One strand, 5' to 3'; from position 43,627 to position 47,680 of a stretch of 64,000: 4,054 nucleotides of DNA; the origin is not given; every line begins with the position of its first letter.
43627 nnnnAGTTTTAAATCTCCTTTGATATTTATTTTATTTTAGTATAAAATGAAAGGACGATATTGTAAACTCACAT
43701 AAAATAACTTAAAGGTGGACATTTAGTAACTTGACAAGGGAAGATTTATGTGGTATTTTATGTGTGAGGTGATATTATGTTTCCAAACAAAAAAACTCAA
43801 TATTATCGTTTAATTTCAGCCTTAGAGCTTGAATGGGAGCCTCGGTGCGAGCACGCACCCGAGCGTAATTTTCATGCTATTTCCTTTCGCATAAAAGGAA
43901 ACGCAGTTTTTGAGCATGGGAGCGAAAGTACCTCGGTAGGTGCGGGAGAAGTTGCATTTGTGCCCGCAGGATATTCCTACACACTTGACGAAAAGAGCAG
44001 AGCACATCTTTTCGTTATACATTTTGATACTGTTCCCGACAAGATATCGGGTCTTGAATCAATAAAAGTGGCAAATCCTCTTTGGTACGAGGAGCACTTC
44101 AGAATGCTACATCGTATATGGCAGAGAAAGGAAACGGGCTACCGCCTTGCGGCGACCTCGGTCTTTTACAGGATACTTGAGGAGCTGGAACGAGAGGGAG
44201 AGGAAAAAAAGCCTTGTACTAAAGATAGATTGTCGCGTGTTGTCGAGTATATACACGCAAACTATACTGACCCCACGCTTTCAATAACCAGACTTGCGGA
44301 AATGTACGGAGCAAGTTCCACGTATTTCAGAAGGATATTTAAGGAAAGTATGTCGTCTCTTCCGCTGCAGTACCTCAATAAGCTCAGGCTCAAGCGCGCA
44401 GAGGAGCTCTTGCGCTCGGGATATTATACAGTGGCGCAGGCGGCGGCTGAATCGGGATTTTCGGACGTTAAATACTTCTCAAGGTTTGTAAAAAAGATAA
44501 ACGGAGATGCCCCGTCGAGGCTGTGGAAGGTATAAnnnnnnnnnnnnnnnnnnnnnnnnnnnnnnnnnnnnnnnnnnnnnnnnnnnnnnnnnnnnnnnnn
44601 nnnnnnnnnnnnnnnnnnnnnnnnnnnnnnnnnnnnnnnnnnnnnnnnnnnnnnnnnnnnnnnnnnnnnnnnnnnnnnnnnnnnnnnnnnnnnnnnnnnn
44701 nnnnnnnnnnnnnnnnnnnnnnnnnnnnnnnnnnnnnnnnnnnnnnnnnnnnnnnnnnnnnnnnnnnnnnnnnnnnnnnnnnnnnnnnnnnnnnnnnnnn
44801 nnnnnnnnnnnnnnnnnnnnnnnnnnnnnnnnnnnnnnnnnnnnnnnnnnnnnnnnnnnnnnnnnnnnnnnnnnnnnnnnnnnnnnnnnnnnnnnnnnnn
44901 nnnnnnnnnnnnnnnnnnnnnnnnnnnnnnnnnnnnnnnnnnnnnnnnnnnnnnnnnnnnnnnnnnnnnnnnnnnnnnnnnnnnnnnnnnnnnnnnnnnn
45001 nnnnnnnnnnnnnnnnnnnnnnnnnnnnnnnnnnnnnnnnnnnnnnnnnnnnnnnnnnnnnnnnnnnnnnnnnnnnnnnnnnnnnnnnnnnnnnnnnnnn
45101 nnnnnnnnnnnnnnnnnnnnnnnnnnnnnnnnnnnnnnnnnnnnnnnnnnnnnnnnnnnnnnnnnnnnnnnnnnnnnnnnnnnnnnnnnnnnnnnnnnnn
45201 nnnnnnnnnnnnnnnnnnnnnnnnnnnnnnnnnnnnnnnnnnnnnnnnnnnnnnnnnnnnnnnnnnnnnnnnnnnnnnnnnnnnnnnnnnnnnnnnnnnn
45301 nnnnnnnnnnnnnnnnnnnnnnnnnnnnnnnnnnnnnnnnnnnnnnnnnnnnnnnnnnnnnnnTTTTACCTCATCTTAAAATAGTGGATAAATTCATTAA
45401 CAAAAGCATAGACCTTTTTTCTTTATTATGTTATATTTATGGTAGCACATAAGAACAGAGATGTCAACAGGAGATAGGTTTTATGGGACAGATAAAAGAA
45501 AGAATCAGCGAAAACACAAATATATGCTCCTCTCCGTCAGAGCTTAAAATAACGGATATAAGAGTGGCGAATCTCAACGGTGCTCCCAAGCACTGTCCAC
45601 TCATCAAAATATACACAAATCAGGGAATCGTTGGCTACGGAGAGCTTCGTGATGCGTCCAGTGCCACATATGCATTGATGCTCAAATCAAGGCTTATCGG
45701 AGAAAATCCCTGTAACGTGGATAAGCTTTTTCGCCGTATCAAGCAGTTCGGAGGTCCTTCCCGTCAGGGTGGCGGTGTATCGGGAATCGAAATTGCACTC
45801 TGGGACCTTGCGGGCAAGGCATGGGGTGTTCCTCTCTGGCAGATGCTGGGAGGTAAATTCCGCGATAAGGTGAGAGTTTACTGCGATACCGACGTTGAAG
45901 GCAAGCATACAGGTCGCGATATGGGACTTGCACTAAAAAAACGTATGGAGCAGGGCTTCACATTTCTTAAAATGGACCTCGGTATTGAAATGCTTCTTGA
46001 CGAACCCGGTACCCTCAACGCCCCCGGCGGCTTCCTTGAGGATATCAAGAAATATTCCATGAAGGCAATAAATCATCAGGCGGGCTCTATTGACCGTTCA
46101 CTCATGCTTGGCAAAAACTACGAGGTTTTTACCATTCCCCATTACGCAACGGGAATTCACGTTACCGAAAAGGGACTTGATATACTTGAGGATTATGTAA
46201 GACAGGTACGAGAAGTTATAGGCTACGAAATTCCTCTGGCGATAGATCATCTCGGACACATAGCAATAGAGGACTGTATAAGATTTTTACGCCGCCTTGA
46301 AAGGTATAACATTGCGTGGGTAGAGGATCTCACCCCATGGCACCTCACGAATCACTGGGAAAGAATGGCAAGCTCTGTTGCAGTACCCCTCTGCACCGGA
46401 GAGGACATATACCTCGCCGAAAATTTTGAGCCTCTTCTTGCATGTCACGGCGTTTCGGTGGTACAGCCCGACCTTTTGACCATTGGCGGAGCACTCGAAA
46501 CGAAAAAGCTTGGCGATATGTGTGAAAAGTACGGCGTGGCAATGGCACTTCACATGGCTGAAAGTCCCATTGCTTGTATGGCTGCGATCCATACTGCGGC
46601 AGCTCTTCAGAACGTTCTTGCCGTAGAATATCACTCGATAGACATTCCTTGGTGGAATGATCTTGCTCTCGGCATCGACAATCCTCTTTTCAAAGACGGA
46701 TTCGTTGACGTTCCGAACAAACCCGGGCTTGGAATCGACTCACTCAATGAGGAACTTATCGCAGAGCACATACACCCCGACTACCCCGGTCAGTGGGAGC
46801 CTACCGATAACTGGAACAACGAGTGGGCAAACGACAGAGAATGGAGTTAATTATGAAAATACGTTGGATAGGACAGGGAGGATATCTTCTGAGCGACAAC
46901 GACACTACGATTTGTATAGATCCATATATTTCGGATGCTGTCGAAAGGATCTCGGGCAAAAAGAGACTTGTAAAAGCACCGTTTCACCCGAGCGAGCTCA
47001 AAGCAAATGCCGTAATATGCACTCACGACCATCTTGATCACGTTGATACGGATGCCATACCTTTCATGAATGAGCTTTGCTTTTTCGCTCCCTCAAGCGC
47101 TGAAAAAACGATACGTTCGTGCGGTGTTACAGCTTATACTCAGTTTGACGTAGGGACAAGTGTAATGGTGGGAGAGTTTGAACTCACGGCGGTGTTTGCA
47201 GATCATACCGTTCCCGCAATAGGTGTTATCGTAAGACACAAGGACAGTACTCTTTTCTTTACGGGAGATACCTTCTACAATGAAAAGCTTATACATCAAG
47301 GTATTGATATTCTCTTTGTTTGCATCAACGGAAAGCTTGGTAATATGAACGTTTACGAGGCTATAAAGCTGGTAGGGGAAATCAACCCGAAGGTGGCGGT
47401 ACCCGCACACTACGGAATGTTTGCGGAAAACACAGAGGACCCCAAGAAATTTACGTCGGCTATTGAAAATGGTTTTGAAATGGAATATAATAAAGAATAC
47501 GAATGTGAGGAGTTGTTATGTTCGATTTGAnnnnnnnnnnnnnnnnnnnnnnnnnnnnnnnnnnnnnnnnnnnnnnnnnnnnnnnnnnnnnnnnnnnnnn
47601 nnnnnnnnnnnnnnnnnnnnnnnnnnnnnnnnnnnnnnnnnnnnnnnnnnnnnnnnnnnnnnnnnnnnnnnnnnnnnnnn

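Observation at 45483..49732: Compact operon that could encode a complete non-phosphorylative oxidative sugar route ending in an RraA-like aldolase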

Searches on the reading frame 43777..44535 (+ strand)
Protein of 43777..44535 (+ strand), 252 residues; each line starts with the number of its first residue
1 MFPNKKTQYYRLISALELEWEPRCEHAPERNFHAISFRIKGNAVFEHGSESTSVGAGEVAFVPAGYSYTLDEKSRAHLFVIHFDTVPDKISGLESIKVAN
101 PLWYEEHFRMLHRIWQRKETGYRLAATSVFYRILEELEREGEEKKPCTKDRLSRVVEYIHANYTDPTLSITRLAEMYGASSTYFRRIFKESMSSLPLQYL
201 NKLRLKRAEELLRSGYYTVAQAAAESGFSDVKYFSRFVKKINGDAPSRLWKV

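Call 3: search_protein_families(library=pfam, proteins=[window:43777-44535:+], max_evalue=0.001)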
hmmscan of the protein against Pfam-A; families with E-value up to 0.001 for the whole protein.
window:43777-44535:+ (252 aa): 2 families
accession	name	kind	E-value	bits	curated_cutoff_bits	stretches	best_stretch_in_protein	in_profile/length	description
PF12833.13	HTH_18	-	8.1e-18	64.9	33.6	1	173-249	1-77/80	Helix-turn-helix domain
PF00165.29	HTH_AraC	-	3.2e-10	40.3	26.6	1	159-200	1-41/42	Bacterial regulatory helix-turn-helix proteins, AraC family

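Call 4: search_protein_families(library=ncbifam, proteins=[window:43777-44535:+], max_evalue=0.001)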
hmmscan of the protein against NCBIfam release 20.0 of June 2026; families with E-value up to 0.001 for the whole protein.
window:43777-44535:+ (252 aa): 25 families
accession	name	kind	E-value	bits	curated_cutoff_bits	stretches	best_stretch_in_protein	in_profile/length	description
NF047455.1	TF_Staph_AryK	equivalog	4.9e-14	51.5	850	1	141-248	148-254/759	transcriptional regulator AryK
NF007860.0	PRK10572.1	equivalog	2.1e-13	49.8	208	1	119-248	152-280/292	arabinose operon transcriptional regulator AraC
NF010028.0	PRK13503.1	equivalog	2.4e-12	46.8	288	1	124-247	144-267/278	HTH-type transcriptional activator RhaS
NF007243.0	PRK09685.1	equivalog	1.7e-11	44.1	199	1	26-247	67-296/303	transcriptional regulator FeaR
TIGR04094.1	adjacent_YSIRK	equivalog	6.4e-11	41.8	200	1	152-247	287-380/383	YSIRK-targeted surface antigen transcriptional regulator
NF049932.1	TranspRegBtr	equivalog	6.7e-11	41.4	900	1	84-247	98-260/531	bacillibactin transport transcriptional regulator Btr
NF006902.0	PRK09393.1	equivalog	1.6e-10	40.7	425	1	136-247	198-316/327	transcriptional regulator FtrA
NF047788.1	TransRegPocR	equivalog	4.3e-10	39.3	500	1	144-242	183-280/296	transcriptional regulator PocR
NF052371.1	TransRegGbdRPseu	equivalog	1.1e-08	34.5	480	1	148-246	223-320/365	choline metabolism transcriptional regulator GbdR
NF041686.2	ant_diox_reg_AndR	equivalog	8.6e-08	32.1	350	1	144-248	211-316/321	anthranilate 1,2-dioxygenase regulatory protein AndR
NF007633.0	PRK10296.1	equivalog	2.2e-07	30.6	264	1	134-247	155-269/280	transcriptional regulator ChbR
NF052534.1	RzbtTranRegRhrA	equivalog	2.1e-06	27.2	500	1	130-251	185-309/312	rhizobactin biosynthesis transcriptional regulator RhrA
NF007584.0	PRK10219.1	equivalog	3e-06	27.5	174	1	152-247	7-101/107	superoxide response transcriptional regulator SoxS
NF007693.0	PRK10371.1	equivalog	1.4e-05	24.5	253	1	151-248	199-295/309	transcriptional regulator MelR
NF011868.0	PRK15340.1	equivalog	1.5e-05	24.8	259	1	156-249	115-207/216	AraC family transcriptional regulator InvF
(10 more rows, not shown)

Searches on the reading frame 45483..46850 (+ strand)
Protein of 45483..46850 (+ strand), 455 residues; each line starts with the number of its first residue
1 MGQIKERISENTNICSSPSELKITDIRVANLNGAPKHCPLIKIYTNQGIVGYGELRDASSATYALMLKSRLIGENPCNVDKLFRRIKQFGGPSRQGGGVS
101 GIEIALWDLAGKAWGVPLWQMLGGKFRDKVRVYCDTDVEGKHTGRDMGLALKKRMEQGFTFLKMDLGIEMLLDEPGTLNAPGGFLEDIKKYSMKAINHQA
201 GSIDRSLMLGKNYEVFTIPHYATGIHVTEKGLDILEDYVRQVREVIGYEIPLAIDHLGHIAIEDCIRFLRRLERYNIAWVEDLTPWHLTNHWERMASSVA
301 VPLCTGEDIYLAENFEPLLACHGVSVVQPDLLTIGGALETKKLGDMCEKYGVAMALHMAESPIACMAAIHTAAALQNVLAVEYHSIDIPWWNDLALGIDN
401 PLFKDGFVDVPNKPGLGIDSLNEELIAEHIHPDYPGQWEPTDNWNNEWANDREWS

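Call 3: search_protein_families(library=pfam, proteins=[window:45483-46850:+], max_evalue=0.001)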
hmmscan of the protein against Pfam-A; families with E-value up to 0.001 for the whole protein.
window:45483-46850:+ (455 aa): 2 families
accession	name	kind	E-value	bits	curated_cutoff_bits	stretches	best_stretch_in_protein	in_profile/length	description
PF13378.12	MR_MLE_C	-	1e-42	146.8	29.4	1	227-419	22-214/219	Enolase C-terminal domain-like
PF02746.21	MR_MLE_N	-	2.1e-11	44.5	22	1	40-123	30-117/117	Mandelate racemase / muconate lactonizing enzyme, N-terminal domain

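Call 4: search_protein_families(library=ncbifam, proteins=[window:45483-46850:+], max_evalue=0.001)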
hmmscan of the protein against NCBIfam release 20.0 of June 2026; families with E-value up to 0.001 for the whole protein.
window:45483-46850:+ (455 aa): 11 families
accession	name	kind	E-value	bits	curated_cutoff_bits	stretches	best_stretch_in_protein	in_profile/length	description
NF010624.0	PRK14017.1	equivalog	2.6e-57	194.6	311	2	233-432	161-363/382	galactonate dehydratase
NF040790.2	glucon_galact_dh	equivalog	2.8e-45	154.8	750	2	227-430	169-370/390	bifunctional D-gluconate/D-galactonate dehydratase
NF043051.1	ManoateDhtManD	equivalog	1.1e-34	120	550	2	227-429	183-383/403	D-mannonate dehydratase ManD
NF011654.0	PRK15072.1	subfamily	7.4e-33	114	430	1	40-429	19-384/404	D-galactonate dehydratase family protein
NF040866.1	AraD_Arch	equivalog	3.8e-31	108.4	650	2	225-428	167-368/372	arabinonate dehydratase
NF047820.1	TalGalacDh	equivalog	3e-26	92.2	500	2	238-419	185-355/371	L-talarate/galactarate dehydratase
NF011968.0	PRK15440.1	equivalog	9.6e-17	60.9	393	2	226-424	186-386/395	L-rhamnonate dehydratase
TIGR02534.1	mucon_cyclo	subfamily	3.5e-14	52.7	334.95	2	238-419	176-356/368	muconate/chloromuconate family cycloisomerase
NF043002.1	HProlDhtase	equivalog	1.4e-13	50.4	500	1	41-167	36-167/366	cis-3-hydroxy-L-proline dehydratase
TIGR01928.1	menC_lowGC_arch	equivalog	7.4e-08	31.8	200.65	1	248-375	172-300/325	o-succinylbenzoate synthase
TIGR03247.1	glucar-dehydr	equivalog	9.9e-07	27.8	828.7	1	325-428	306-405/441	glucarate dehydratase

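Call 9: search_solved_structures(query=window:45483-46850:+, max_evalue=1e-10, show_alignments=1)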
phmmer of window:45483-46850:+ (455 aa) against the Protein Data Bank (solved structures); distinct sequences matched with E-value up to 1e-10: 107 (the best 60 are shown).
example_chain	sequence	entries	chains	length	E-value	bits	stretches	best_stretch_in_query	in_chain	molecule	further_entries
2qq6_A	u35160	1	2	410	1.6e-52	182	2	238-432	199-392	Mandelate racemase/muconate lactonizing enzyme-like protein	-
2o56_A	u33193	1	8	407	5.8e-41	143.9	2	227-425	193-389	Putative mandelate racemase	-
2poz_A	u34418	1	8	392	1.9e-39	138.9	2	227-419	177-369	Putative dehydratase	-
3rcy_A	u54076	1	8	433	1.1e-38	136.3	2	231-423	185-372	Mandelate racemase/muconate lactonizing enzyme-like protein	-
2ox4_A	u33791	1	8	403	1.5e-38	136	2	237-424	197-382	Putative mandelate racemase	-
3sjn_A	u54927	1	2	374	1.7e-37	132.5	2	238-429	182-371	Mandelate racemase/muconate lactonizing protein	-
4e4u_A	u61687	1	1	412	7.9e-37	130.3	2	225-429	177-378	Mandalate racemase/muconate lactonizing enzyme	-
4e6m_A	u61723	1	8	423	4.8e-36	127.7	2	236-430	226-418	Putative dehydratase protein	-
4j3z_A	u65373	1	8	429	5.2e-36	127.6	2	230-430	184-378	Mandelate racemase/muconate lactonizing enzyme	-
2gl5_A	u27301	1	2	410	5.7e-36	127.4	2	236-430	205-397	putative dehydratase protein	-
3rr1_A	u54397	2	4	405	4e-35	124.6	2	224-450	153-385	Putative D-galactonate dehydratase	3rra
2pod_A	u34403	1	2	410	2.5e-34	122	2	219-421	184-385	Mandelate racemase / muconate lactonizing enzyme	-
3t4w_A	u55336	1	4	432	2e-33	119.1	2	238-429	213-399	Mandelate racemase/muconate lactonizing enzyme family protein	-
4e5t_A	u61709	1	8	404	2e-32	115.8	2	231-426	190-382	Mandelate racemase / muconate lactonizing enzyme, C-terminal domain protein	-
3s47_A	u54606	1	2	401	6.8e-27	97.5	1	240-438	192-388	Mandelate racemase/muconate lactonizing protein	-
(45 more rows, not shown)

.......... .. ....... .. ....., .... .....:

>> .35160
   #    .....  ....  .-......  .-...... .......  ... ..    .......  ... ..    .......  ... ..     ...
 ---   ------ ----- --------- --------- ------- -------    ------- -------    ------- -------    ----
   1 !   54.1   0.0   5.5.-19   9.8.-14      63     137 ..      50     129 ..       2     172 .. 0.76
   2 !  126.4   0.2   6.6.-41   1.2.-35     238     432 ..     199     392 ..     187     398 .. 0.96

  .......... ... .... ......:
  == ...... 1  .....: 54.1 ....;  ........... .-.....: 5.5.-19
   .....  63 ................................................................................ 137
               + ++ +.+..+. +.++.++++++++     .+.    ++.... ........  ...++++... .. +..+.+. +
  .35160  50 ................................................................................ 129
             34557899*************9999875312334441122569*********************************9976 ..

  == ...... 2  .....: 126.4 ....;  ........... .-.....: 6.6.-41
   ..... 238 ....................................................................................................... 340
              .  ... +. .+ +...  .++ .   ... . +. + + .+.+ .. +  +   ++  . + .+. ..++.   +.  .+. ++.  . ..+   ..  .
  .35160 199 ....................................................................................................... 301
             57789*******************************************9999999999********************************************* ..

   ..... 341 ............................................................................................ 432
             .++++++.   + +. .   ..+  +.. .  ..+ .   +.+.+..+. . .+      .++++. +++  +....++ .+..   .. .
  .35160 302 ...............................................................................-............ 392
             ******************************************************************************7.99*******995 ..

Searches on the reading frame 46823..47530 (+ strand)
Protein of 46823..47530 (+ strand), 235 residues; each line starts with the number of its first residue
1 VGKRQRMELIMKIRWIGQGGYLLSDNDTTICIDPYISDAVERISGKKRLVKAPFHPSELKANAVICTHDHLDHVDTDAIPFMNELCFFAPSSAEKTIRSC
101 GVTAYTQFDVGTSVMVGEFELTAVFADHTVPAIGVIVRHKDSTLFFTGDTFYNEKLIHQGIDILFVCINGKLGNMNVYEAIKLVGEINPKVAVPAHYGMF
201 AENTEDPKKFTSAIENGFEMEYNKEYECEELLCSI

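Call 3: search_protein_families(library=pfam, proteins=[window:46823-47530:+], max_evalue=0.001)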
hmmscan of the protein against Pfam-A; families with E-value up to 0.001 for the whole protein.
window:46823-47530:+ (235 aa): 3 families
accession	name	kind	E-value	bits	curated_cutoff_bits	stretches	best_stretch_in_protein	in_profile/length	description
PF12706.13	Lactamase_B_2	-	1e-15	58.4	27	1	28-197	1-200/200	Beta-lactamase superfamily domain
PF13483.12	Lactamase_B_3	-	1.2e-15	58.2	24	1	12-196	1-160/160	Beta-lactamase superfamily domain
PF00753.33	Lactamase_B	-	1.6e-06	28.6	22.7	0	110-196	110-196/196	Metallo-beta-lactamase superfamily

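Call 4: search_protein_families(library=ncbifam, proteins=[window:46823-47530:+], max_evalue=0.001)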
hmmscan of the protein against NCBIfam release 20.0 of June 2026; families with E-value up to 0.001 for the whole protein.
window:46823-47530:+ (235 aa): 3 families
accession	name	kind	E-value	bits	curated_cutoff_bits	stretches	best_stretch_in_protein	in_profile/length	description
NF001911.0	PRK00685.1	equivalog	3.5e-24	85.6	144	1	11-223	1-220/228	metal-dependent hydrolase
TIGR03413.1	GSH_gloB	equivalog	0.00011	21.7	200.8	1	45-152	28-129/248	hydroxyacylglutathione hydrolase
NF008688.0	PRK11709.1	equivalog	0.00018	20.5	306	0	50-124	101-180/355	L-ascorbate 6-phosphate lactonase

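Call 13: search_solved_structures(query=window:46823-47530:+, max_evalue=0.001)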
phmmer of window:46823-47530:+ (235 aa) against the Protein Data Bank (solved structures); distinct sequences matched with E-value up to 0.001: 7.
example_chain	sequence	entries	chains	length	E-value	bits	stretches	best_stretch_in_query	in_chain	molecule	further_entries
7e3v_A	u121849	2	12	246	1.1e-09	41.5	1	9-217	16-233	UPF0173 metal-dependent hydrolase C7P97_11315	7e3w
4qn9_A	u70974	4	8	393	6.2e-07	32.4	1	10-125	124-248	N-acyl-phosphatidylethanolamine-hydrolyzing phospholipase D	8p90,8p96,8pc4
6hrg_A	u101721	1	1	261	9.6e-06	28.5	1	11-216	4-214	UPF0173 metal-dependent hydrolase Igni_1254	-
3x2z_A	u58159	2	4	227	9.8e-06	28.5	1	15-215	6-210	UPF0173 metal-dependent hydrolase TM_1162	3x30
3x2y_A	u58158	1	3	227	1.1e-05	28.3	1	15-215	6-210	UPF0173 metal-dependent hydrolase TM_1162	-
3kl7_A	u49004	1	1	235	1.4e-05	28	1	59-199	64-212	Putative metal-dependent hydrolase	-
3x2x_A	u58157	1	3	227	5.7e-05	26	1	84-215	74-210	UPF0173 metal-dependent hydrolase TM_1162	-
